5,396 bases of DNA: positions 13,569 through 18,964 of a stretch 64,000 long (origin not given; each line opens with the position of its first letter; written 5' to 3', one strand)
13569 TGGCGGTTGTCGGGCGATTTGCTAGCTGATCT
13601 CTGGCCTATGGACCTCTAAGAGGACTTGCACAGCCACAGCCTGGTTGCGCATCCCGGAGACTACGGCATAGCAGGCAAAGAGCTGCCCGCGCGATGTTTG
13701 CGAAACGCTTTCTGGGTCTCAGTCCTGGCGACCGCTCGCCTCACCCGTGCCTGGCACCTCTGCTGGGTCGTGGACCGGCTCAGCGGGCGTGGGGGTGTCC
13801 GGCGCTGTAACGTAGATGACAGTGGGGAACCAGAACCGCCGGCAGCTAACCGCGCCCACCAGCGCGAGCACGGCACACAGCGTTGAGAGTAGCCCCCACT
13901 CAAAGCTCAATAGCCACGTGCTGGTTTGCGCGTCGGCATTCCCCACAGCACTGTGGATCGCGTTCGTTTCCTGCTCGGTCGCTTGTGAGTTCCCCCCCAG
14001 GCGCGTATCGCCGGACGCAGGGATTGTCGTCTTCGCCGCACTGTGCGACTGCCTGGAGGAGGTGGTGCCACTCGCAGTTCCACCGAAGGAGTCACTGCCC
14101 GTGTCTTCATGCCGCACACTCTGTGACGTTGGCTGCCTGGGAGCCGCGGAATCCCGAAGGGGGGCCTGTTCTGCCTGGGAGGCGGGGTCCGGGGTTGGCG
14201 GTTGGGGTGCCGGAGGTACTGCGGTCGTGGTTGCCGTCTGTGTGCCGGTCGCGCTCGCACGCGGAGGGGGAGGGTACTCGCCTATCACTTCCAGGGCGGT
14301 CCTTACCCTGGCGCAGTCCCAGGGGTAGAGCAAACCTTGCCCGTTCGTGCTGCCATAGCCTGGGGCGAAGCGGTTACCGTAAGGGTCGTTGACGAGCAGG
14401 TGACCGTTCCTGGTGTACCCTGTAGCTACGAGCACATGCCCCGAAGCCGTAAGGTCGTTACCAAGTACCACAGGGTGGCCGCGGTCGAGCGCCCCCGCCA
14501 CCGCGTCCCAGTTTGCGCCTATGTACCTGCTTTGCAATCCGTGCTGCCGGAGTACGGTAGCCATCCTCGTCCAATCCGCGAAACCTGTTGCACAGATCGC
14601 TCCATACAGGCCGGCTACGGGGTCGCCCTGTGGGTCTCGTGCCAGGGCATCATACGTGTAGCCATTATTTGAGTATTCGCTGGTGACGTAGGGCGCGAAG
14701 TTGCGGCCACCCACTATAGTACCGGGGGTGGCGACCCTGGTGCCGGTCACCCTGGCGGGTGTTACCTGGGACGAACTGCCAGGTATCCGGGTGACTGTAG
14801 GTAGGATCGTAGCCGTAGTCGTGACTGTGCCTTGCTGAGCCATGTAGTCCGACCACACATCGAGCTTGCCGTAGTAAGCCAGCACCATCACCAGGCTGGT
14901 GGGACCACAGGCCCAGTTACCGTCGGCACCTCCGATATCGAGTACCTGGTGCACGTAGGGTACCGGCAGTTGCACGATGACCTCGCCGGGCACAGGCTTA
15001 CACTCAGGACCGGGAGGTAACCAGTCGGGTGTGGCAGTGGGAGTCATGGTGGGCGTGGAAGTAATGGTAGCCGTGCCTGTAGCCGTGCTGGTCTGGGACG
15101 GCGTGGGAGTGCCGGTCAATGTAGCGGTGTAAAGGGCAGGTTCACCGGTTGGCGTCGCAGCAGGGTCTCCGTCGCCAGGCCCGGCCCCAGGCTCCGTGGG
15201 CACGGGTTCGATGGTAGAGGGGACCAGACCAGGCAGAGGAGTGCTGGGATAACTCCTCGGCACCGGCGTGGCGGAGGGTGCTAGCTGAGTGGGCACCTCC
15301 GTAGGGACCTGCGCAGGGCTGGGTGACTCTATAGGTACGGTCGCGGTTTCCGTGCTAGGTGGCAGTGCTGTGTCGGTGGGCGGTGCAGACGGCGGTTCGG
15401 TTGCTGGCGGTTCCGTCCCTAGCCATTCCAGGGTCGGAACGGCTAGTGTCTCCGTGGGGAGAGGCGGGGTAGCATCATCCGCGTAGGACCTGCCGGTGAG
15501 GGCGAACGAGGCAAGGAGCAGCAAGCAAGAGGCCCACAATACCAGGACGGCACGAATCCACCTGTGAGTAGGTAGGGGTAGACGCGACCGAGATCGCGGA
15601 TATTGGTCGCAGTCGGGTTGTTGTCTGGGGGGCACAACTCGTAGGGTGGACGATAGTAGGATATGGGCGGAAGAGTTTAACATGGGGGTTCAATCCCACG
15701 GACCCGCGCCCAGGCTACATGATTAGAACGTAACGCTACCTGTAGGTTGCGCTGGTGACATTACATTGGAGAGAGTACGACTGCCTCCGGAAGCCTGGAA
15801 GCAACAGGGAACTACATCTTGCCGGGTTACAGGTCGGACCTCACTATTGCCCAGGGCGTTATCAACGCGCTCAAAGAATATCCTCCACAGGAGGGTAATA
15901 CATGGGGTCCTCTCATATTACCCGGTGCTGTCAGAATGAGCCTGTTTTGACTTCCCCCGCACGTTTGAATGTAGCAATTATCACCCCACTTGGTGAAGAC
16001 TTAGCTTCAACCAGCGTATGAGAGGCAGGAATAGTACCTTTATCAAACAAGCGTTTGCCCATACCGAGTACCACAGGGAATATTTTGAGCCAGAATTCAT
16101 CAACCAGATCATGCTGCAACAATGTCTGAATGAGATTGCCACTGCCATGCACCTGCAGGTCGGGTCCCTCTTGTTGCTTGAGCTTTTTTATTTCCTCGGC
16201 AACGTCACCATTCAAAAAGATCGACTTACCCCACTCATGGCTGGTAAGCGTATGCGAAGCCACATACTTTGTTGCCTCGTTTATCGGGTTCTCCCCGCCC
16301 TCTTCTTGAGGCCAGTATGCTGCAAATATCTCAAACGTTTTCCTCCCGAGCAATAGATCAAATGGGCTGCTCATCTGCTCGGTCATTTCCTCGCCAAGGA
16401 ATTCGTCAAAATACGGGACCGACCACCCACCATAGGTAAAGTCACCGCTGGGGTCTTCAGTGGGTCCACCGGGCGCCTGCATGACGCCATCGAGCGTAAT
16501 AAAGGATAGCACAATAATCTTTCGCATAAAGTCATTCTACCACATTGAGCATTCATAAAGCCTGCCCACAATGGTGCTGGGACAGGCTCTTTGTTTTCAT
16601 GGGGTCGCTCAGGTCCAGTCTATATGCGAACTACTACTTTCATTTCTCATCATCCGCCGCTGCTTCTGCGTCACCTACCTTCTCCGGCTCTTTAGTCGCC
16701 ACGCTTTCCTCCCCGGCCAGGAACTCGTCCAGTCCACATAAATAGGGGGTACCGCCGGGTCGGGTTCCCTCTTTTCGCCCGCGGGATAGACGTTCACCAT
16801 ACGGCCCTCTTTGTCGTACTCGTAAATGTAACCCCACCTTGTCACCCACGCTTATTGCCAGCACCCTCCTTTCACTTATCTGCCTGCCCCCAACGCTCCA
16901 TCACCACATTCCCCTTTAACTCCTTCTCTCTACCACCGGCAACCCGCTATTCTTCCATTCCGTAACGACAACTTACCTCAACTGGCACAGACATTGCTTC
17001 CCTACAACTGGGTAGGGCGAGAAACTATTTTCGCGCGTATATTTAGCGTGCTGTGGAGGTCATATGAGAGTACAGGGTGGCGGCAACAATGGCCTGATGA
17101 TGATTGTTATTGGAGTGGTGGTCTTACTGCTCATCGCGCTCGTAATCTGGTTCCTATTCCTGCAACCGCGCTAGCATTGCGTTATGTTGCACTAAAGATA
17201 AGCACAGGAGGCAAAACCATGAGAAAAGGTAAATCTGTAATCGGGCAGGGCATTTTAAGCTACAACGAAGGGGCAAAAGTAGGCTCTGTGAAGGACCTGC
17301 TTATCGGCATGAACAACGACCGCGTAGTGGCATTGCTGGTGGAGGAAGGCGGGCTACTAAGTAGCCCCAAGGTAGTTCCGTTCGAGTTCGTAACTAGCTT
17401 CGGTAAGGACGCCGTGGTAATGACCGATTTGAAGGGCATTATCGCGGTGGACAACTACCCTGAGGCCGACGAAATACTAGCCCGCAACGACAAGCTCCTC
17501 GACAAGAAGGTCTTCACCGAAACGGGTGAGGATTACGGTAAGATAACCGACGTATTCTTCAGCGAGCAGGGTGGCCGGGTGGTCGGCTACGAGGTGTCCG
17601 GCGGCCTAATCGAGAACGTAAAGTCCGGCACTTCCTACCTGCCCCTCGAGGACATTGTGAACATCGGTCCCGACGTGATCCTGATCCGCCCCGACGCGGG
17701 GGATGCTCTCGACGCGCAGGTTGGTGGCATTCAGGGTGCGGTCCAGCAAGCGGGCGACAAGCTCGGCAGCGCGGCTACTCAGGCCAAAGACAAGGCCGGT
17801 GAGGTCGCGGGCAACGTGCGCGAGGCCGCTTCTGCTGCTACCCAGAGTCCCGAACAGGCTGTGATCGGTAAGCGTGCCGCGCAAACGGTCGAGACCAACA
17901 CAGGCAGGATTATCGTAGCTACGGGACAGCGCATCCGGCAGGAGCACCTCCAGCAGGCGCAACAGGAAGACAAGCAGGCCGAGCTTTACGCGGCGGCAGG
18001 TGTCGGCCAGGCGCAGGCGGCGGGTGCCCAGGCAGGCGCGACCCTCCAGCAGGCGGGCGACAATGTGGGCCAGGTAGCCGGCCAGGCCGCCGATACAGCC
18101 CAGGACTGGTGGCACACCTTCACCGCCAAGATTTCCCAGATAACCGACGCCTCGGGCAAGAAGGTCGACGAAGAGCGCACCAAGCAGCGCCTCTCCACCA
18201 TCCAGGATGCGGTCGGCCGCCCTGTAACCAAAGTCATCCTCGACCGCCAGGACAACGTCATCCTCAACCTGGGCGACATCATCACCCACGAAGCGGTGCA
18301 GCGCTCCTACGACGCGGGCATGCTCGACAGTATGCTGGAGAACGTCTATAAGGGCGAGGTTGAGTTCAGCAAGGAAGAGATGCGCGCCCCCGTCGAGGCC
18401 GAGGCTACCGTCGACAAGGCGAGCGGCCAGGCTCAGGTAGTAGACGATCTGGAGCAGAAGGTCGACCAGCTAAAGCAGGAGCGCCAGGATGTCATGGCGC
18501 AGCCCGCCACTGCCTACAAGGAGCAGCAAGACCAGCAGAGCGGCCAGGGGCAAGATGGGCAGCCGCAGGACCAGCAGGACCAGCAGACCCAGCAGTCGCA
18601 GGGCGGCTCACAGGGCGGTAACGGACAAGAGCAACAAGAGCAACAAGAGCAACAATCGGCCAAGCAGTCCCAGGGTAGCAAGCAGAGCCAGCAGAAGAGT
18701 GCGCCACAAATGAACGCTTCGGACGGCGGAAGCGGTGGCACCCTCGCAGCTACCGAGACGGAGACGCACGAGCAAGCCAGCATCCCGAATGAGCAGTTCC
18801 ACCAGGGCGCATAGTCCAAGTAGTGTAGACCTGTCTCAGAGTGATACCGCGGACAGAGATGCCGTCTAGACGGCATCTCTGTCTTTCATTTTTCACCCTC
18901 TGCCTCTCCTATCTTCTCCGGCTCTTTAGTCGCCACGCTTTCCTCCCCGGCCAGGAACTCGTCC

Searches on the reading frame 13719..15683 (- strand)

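Call 70: search_protein_families(library=pfam, proteins=[window:13719-15683:-], max_evalue=0.00001)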
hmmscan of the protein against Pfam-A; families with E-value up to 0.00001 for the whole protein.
window:13719-15683:- (654 aa): 1 family
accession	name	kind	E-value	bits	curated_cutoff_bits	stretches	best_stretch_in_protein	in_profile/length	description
PF13529.12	Peptidase_C39_2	-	5.8e-16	59.8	24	1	342-435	36-143/143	Peptidase_C39 like family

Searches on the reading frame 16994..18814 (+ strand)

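Call 70: search_protein_families(library=pfam, proteins=[window:16994-18814:+], max_evalue=0.00001)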
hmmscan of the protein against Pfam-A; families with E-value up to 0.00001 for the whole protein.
window:16994-18814:+ (606 aa): 1 family
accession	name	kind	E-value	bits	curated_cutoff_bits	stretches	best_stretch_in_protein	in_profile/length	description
PF05239.21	PRC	-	6.6e-21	74.5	21.2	2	166-236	7-76/78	PRC-barrel domain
